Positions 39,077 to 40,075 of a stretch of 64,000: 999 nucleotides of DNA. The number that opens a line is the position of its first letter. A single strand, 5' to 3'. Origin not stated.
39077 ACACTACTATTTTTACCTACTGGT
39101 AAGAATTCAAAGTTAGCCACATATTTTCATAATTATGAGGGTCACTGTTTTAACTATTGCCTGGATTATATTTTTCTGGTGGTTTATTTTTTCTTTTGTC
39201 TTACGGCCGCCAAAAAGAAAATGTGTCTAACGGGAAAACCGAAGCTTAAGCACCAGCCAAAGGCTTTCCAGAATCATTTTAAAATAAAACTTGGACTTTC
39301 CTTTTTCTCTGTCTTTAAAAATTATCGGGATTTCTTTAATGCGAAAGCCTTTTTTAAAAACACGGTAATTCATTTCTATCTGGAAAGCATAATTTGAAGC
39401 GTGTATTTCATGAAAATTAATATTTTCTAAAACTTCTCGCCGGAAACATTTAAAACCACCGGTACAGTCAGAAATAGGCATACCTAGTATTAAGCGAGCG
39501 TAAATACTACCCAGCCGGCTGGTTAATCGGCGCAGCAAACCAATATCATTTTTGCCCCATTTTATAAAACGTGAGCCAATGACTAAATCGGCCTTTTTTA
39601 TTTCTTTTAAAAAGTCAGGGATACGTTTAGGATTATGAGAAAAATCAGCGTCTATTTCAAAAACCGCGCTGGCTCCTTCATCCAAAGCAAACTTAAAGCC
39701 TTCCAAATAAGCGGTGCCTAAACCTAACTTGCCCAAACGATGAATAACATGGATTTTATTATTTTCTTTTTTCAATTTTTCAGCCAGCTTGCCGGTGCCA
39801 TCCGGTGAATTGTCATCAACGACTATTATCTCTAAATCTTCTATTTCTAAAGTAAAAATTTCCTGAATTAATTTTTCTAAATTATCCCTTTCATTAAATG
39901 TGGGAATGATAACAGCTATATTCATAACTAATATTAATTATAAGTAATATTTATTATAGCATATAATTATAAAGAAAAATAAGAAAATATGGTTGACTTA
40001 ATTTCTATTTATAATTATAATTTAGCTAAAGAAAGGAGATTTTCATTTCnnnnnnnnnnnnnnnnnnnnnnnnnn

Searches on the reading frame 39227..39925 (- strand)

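Call 9: search_protein_families(library=pfam, proteins=[window:39227-39925:-], max_evalue=0.001)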
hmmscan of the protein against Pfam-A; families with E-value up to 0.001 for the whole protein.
window:39227-39925:- (232 aa): 2 families
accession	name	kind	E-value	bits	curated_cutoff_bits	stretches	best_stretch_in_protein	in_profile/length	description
PF00535.33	Glycos_transf_2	-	3.1e-32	112.3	23.3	1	5-168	2-166/168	Glycosyl transferase family 2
PF13641.12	Glyco_tranf_2_3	-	8.6e-08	32.9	27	1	3-197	3-202/230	Glycosyltransferase like family 2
